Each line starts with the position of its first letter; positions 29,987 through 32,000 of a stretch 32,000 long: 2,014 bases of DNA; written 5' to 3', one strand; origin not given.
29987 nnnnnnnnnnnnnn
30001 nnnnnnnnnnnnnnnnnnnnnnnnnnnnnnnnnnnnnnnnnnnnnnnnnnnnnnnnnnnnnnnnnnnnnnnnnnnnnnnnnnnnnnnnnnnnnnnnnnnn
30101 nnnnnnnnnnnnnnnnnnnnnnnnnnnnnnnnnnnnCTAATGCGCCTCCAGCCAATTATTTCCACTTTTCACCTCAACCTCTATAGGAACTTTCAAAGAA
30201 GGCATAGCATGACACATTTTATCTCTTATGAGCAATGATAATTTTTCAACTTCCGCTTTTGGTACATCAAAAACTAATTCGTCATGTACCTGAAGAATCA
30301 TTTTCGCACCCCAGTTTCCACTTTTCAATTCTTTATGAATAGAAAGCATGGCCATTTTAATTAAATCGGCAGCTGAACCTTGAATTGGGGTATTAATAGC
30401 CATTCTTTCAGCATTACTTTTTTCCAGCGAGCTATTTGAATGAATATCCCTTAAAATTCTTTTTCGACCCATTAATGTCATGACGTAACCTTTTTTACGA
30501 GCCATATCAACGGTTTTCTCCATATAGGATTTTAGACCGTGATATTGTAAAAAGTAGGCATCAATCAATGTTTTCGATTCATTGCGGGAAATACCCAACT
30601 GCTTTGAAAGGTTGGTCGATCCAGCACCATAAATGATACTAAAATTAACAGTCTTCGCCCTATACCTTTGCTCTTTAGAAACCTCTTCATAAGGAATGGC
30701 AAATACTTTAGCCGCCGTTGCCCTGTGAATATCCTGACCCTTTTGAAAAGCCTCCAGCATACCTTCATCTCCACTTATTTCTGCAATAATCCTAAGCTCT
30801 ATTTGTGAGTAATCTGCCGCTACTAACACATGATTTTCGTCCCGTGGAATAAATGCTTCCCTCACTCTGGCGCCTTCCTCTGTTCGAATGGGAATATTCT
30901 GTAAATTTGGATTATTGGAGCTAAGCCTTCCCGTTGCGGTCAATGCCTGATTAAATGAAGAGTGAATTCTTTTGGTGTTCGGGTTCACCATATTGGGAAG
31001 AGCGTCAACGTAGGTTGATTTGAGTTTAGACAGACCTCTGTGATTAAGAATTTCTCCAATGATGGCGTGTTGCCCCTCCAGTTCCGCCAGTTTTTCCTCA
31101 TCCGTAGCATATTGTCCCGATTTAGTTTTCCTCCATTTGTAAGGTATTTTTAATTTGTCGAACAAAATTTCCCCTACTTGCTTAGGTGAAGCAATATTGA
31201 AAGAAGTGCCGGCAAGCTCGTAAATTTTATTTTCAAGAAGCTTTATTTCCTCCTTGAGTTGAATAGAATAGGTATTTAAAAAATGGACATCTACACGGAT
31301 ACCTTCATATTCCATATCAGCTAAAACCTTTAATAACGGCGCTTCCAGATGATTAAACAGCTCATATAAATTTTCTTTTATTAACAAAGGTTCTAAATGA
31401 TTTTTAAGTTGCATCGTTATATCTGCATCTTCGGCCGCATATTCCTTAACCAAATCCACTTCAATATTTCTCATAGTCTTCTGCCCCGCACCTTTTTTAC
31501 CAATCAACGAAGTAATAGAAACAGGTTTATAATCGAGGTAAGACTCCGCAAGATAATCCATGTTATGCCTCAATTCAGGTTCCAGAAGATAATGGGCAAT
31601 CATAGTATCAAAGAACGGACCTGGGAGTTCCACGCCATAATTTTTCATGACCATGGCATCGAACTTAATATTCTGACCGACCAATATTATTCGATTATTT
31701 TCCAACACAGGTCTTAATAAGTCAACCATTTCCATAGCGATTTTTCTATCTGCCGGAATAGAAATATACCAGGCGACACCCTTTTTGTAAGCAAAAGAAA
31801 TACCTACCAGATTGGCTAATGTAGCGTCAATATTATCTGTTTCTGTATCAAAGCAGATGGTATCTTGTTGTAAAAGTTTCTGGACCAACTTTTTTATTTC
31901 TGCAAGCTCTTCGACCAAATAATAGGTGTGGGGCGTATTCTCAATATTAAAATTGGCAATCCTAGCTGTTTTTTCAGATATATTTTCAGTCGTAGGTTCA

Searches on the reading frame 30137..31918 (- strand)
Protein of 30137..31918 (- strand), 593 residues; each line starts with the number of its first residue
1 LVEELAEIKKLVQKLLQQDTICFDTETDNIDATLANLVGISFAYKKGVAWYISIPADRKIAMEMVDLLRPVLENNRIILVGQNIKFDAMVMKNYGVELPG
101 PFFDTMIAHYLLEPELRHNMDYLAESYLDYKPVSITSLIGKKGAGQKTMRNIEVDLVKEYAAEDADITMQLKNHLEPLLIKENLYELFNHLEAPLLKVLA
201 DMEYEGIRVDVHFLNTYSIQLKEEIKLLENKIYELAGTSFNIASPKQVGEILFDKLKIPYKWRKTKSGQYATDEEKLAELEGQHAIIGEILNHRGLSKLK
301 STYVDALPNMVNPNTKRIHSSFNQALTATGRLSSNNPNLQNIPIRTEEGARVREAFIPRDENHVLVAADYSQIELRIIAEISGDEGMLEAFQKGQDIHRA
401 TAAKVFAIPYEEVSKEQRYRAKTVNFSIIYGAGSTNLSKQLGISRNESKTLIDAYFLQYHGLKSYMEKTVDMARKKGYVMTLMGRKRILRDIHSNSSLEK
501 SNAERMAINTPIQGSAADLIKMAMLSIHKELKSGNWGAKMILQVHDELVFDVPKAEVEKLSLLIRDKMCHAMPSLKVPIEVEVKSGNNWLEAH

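Call 99: search_protein_families(library=pfam, proteins=[window:30137-31918:-], max_evalue=0.0001)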
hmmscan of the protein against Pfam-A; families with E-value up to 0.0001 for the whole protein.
window:30137-31918:- (593 aa): 3 families
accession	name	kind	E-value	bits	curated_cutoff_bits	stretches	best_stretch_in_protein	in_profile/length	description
PF00476.26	DNA_pol_A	-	2.3e-160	534.1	34.3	1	213-591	3-381/381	DNA polymerase family A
PF01612.26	DNA_pol_A_exo1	-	4.9e-33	114.8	23.6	1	1-179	3-172/173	3'-5' exonuclease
PF22619.2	DNA_polI_exo1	-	1.2e-05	25.6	27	1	35-148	13-120/140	DNA polymerase I, ribonuclease H-like domain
